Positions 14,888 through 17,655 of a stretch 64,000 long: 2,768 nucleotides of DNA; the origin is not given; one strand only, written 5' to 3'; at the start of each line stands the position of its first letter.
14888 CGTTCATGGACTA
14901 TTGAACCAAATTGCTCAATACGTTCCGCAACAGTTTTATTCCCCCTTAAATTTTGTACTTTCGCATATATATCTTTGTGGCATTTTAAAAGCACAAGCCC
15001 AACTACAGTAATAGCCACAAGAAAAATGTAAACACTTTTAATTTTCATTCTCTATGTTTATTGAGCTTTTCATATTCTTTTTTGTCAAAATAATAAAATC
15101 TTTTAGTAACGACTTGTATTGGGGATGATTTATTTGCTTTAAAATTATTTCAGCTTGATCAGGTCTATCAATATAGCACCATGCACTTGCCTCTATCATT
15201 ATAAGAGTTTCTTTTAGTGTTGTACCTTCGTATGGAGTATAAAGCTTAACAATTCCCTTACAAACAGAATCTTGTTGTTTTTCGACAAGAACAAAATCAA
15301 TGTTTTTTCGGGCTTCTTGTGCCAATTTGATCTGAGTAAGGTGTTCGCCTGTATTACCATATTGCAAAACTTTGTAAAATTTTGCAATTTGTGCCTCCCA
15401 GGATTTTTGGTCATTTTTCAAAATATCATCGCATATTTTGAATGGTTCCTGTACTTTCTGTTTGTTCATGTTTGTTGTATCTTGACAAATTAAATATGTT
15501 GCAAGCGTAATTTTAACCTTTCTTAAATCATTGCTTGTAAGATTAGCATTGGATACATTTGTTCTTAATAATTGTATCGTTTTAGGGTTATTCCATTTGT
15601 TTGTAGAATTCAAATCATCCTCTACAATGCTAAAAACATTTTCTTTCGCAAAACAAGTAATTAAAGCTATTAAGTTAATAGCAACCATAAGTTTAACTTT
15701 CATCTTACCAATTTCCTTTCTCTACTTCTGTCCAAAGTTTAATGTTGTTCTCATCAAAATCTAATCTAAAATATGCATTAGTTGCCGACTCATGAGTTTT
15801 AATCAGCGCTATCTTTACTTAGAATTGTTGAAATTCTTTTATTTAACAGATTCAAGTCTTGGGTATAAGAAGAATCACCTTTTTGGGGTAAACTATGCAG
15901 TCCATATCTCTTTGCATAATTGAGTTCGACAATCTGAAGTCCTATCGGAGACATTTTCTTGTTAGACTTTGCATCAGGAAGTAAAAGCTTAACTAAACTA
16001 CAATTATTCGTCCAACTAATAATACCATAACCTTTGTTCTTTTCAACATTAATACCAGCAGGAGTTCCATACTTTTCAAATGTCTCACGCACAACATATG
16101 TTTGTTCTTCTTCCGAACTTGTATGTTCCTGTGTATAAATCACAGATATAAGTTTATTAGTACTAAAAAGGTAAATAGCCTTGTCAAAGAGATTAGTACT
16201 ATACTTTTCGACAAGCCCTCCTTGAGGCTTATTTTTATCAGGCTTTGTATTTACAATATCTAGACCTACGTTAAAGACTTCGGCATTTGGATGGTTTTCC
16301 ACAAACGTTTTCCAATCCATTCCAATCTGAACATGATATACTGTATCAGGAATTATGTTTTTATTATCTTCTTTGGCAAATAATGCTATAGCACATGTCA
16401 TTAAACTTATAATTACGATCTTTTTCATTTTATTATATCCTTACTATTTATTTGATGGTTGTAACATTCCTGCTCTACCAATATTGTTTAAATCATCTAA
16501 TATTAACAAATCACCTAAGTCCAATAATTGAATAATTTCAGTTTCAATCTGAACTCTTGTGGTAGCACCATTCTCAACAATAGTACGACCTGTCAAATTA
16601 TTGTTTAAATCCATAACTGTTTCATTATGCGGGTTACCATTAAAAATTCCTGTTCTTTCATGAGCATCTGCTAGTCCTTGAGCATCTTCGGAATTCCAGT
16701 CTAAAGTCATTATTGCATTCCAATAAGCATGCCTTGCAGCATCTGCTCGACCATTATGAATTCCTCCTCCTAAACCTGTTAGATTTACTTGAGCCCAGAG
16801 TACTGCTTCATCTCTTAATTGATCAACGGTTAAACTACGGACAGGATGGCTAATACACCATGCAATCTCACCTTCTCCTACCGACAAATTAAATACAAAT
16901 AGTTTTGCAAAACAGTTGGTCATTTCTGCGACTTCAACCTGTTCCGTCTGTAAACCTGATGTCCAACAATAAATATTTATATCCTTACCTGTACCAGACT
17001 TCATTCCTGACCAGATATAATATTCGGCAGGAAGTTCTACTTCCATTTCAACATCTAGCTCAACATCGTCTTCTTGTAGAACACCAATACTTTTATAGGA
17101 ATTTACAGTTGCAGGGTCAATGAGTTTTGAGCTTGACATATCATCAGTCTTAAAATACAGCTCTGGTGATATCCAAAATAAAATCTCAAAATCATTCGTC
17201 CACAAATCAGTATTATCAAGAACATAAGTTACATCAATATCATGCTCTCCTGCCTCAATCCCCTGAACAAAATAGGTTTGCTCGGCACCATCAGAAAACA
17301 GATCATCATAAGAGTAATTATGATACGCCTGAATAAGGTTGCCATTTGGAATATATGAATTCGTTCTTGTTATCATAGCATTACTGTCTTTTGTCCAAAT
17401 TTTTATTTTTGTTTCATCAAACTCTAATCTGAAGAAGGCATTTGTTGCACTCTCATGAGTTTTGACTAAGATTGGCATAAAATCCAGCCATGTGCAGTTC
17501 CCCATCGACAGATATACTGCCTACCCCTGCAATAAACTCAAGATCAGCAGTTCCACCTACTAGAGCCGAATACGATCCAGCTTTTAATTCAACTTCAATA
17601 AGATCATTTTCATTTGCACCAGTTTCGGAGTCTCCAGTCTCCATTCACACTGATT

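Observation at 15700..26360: Tandem array of a large lipase-domain secreted protein plus orphan C-terminal modules and paralogous small partner genes, organised like a polymorphic toxin / immunity locus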

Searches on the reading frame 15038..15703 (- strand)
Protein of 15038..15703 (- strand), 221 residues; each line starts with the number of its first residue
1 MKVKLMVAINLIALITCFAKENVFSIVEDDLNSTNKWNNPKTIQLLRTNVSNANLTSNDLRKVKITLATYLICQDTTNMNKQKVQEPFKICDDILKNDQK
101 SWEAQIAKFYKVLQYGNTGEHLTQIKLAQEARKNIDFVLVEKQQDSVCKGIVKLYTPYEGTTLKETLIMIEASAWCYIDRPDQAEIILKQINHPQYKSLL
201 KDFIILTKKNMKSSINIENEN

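Call 3: search_protein_families(library=pfam, proteins=[window:15038-15703:-], max_evalue=1)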
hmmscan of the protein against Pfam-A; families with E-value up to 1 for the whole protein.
window:15038-15703:- (221 aa): 1 family
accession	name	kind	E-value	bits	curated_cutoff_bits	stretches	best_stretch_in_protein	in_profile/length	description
PF19242.4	Zn_finger_prot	-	0.038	14.2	30.1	1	71-133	166-230/268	Putative zinc finger protein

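Call 6: search_protein_families(library=ncbifam, proteins=[window:15038-15703:-], max_evalue=1)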
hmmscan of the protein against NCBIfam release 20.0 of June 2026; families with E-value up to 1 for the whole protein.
window:15038-15703:- (221 aa): 1 family
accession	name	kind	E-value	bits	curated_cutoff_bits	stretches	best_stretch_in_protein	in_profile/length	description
NF053666.1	BtrAceCoATfers1341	equivalog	0.037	12.9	740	1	182-210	437-465/492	butyryl-CoA:acetate CoA transferase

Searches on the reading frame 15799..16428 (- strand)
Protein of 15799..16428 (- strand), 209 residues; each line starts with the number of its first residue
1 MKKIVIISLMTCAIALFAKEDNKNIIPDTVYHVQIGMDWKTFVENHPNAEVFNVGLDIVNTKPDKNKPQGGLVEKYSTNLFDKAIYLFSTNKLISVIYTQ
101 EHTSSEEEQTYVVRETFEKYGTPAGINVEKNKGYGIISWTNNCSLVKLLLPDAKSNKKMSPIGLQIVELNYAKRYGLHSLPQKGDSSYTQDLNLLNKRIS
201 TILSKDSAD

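Call 3: search_protein_families(library=pfam, proteins=[window:15799-16428:-], max_evalue=1)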
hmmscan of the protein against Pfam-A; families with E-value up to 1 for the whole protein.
window:15799-16428:- (209 aa): 1 family
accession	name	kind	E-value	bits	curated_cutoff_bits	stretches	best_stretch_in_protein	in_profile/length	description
PF18814.6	PBECR5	-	0.029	14.7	25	1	55-123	119-187/239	phage-Barnase-EndoU-ColicinE5/D-RelE like nuclease5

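Call 6: search_protein_families(library=ncbifam, proteins=[window:15799-16428:-], max_evalue=1)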
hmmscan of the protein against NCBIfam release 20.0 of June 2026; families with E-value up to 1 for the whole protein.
window:15799-16428:- (209 aa): 1 family
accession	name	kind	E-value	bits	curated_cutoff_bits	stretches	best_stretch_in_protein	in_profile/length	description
NF008026.0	PRK10756.1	equivalog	0.15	11.7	241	1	3-77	4-76/157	protein CreA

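Call 80: search_protein_families(library=pfam, proteins=[window:15799-16428:-], max_evalue=0.01)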
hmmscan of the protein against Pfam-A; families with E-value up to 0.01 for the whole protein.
window:15799-16428:- (209 aa): 0 families

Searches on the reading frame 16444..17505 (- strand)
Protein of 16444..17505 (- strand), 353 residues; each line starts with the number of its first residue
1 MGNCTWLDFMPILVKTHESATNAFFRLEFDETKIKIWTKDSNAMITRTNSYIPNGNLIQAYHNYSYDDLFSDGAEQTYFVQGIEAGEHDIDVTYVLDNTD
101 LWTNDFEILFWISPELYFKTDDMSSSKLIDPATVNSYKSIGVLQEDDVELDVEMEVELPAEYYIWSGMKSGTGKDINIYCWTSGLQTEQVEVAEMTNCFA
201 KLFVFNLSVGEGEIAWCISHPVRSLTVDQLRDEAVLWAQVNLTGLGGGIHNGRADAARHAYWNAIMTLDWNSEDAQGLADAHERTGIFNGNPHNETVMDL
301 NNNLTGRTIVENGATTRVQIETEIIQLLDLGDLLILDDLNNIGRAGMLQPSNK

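Call 3: search_protein_families(library=pfam, proteins=[window:16444-17505:-], max_evalue=1)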
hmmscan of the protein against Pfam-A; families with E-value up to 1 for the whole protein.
window:16444-17505:- (353 aa): 3 families
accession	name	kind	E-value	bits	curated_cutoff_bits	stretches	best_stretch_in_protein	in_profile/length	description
PF22322.1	DUF6973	-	1.5e-18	67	27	1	215-326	2-114/124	Domain of unknown function (DUF6973)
PF21541.2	CATSPERB_1st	-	0.038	14.3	27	1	178-228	42-90/120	CATSPER protein subunit beta protein 1st domain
PF11008.14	DUF2846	-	0.092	13.3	34.3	0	74-98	37-61/92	Protein of unknown function (DUF2846)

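Call 6: search_protein_families(library=ncbifam, proteins=[window:16444-17505:-], max_evalue=1)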
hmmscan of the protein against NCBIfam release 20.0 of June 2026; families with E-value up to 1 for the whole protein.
window:16444-17505:- (353 aa): 0 families

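Call 18: search_solved_structures(query=window:16444-17505:-, max_evalue=10, show_alignments=2)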
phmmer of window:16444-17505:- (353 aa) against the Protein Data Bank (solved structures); distinct sequences matched with E-value up to 10: 6.
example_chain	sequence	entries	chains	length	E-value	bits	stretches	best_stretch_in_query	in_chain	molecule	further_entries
6b03_F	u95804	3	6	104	0.24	14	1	152-236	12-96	Ferredoxin-2, chloroplastic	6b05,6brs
4zho_A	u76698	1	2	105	0.24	14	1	152-236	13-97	Ferredoxin-2, chloroplastic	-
2mh7_A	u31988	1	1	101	0.58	12.7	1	155-235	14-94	Ferredoxin, chloroplastic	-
2n0s_B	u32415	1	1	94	0.74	12.4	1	155-235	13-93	Ferredoxin, chloroplastic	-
6kum_A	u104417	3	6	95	0.76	12.3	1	155-235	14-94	Ferredoxin, chloroplastic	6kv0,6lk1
7wzn_G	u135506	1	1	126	1.8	11.1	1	155-235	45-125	Ferredoxin, chloroplastic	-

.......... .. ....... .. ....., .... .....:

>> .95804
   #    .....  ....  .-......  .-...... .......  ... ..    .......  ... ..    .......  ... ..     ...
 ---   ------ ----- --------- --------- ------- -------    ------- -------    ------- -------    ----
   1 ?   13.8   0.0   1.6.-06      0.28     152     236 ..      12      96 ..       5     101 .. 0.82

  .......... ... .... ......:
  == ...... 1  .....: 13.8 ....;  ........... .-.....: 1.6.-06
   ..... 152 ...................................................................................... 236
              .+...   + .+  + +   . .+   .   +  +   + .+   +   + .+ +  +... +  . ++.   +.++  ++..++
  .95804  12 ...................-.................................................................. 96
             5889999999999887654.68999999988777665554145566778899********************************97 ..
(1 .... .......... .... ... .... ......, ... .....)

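Call 67: list_cluster_members(proteins=[P0001, P0218, P0137, window:16444-17505:-, window:15799-16428:-, window:25486-26355:-])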
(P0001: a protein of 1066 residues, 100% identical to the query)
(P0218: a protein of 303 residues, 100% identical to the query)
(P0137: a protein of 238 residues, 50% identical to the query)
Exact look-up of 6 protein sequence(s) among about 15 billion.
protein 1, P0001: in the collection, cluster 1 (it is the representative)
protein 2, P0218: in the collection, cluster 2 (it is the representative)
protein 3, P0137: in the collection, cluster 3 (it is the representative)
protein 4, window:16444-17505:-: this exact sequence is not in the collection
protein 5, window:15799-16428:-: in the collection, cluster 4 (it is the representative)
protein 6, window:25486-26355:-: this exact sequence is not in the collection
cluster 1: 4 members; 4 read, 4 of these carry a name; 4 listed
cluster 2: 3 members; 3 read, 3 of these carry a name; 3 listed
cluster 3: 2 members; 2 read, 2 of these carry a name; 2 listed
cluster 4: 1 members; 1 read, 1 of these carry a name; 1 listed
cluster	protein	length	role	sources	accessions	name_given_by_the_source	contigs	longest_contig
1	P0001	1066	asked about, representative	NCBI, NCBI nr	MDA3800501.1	MAG: hypothetical protein PF692_15690 [Kiritimatiellae bacterium] | hypothetical protein [Kiritimatiellia bacterium]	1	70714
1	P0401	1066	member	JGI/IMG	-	hypothetical protein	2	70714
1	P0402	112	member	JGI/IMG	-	hypothetical protein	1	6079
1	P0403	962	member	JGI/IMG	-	hypothetical protein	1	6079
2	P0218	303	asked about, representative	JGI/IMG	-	hypothetical protein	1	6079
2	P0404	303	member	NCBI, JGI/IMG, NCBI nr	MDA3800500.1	MAG: hypothetical protein PF692_15685 [Kiritimatiellae bacterium] | hypothetical protein | hypothetical protein [Kiritimatiellia bacterium]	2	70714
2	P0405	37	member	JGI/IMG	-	hypothetical protein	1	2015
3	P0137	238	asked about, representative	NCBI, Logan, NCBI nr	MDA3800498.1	MAG: hypothetical protein PF692_15675 [Kiritimatiellae bacterium] | hypothetical protein [Kiritimatiellia bacterium]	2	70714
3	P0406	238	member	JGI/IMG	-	hypothetical protein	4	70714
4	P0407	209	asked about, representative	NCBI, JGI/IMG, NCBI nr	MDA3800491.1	MAG: hypothetical protein PF692_15640 [Kiritimatiellae bacterium] | hypothetical protein | hypothetical protein [Kiritimatiellia bacterium]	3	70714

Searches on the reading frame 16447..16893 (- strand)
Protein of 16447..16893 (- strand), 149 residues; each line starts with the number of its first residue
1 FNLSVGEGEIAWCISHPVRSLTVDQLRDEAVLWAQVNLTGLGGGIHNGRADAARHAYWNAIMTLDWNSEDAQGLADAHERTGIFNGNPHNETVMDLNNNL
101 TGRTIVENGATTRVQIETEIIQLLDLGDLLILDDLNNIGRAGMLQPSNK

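Call 77: search_dna_similar(query=window:16447-16893:-, collection=plasmids, mode=protein, max_evalue=0.001, max_rows=25)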
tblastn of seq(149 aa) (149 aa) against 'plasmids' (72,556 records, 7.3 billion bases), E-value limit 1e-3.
Records with a match: 23; places in all: 24; records where one place covers at least 80% of the query: 0.
Best place of each record, by identity: <60% 23.
By first word of the organism name: Acinetobacter 7; Escherichia 5; Enterococcus 4; Bacillus 3; Bosea 1; Streptomyces 1; Paracoccus 1; Klebsiella 1.
By predicted mobility (MOB-suite, as given by PLSDB): non-mobilizable 13; mobilizable 6; conjugative 4.
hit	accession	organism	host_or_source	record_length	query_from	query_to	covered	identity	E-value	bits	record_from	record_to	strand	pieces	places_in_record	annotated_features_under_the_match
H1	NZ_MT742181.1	Acinetobacter johnsonii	-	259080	8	115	72%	32.4%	2e-6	53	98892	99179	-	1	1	hypothetical protein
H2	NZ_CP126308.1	Bosea vestrisii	cell culture,root nodule of Vicia ...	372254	25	110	58%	38.4%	2e-6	53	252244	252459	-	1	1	hypothetical protein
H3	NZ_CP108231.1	Streptomyces zaomyceticus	-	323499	8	115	72%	30.5%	4e-4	46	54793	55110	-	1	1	DNRLRE domain-containing protein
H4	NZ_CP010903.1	Acinetobacter nosocomialis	Homo sapiens,excreted bodily substance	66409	45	115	48%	42.3%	1e-6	54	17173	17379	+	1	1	hypothetical protein (x2)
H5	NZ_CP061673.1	Acinetobacter seifertii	Homo sapiens,blood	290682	45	115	48%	42.3%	2e-6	53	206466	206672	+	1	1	hypothetical protein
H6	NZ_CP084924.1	Acinetobacter pittii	Groundwater from ...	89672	45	115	48%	42.3%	2e-6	53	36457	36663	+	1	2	hypothetical protein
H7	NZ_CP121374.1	Acinetobacter baumannii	mixed culture,wastewater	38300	45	115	48%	42.3%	3e-6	53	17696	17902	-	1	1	hypothetical protein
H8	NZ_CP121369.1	Acinetobacter baumannii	mixed culture,wastewater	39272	45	115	48%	42.3%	3e-6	53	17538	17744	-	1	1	hypothetical protein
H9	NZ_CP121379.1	Acinetobacter baumannii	mixed culture,wastewater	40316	45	115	48%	42.3%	3e-6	53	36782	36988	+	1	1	hypothetical protein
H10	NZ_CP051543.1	Paracoccus sanguinis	cell culture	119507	46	122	52%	38.5%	3e-4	47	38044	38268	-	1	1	LysM peptidoglycan-binding domain-containing protein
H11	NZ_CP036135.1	Bacillus mycoides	cell culture,soil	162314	46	115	47%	41.9%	7e-7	54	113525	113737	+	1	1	hypothetical protein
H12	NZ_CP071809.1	Bacillus mycoides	cell culture,soil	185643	46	115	47%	41.9%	7e-7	54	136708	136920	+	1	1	hypothetical protein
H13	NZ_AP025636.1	Enterococcus innesii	-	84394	44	113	47%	39.5%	7e-6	51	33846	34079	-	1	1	hypothetical protein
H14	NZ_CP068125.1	Enterococcus casseliflavus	-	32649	44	113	47%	39.5%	2e-5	50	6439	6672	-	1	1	hypothetical protein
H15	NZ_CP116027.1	Enterococcus casseliflavus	culture,feces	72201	44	113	47%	39.5%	2e-5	50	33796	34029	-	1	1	hypothetical protein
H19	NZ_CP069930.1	Klebsiella oxytoca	Homo sapiens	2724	37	102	44%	40.9%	9e-6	51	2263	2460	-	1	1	RHS repeat-associated core domain-containing protein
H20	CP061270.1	Escherichia coli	Sheep,cell culture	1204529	37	102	44%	40.9%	1e-5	51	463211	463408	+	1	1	RHS repeat protein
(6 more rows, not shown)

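Call 78: get_annotated_region(hit=H20, flank=3000)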
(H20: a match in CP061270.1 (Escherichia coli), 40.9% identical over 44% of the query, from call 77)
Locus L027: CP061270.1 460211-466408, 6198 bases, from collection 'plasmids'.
description: Escherichia coli strain STEC1012 plasmid pSTEC1012_1, complete sequence
organism: Escherichia coli (NCBI taxid 562)
taxonomy: Bacteria; Pseudomonadota; Gammaproteobacteria; Enterobacterales; Enterobacteriaceae; Escherichia; Escherichia coli
host: -; source: Sheep,cell culture; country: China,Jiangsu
typing (MOB-suite, as given by PLSDB): non-mobilizable
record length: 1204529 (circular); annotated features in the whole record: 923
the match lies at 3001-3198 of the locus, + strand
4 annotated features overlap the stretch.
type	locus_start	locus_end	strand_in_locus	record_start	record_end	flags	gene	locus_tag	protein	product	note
CDS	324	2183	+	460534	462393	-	-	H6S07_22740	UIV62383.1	RHS repeat protein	-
CDS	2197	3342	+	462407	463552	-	-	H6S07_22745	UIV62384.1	RHS repeat protein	-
CDS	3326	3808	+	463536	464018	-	-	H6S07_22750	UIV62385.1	hypothetical protein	-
CDS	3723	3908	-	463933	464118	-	-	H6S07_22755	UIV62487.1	hypothetical protein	-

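Call 79: get_annotated_region(hit=H19, flank=2500)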
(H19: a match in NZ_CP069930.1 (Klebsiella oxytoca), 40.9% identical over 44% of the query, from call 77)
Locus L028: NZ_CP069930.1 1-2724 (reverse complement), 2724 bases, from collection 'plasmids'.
description: Klebsiella oxytoca strain FDAARGOS_1334 plasmid unnamed21
organism: Klebsiella oxytoca (NCBI taxid 571)
taxonomy: Bacteria; Pseudomonadota; Gammaproteobacteria; Enterobacterales; Enterobacteriaceae; Klebsiella; Klebsiella oxytoca
host: -; source: Homo sapiens; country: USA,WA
typing (MOB-suite, as given by PLSDB): non-mobilizable
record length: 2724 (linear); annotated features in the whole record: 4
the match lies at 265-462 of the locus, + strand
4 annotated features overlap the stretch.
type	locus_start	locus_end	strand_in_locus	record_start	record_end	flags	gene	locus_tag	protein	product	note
CDS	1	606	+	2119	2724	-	-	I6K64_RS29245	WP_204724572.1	RHS repeat-associated core domain-containing protein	-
CDS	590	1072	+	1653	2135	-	ydcD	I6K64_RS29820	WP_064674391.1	protein YdcD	-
CDS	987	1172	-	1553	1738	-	-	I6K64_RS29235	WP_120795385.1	protein YncO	-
CDS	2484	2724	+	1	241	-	-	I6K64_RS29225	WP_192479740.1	transposase family protein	-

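Call 80: search_protein_families(library=pfam, proteins=[L027:2197-3342:+, L027:3326-3808:+], max_evalue=0.01)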
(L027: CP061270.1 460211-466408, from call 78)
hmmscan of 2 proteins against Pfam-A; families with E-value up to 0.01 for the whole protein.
L027:2197-3342:+ (381 aa): 2 families
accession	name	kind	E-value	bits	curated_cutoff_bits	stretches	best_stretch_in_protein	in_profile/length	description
PF03527.20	RHS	-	3.1e-17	62.6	27.9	1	128-164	1-37/38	RHS protein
PF22322.1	DUF6973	-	1.1e-11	44.8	27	1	272-338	33-100/124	Domain of unknown function (DUF6973)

L027:3326-3808:+ (160 aa): 0 families
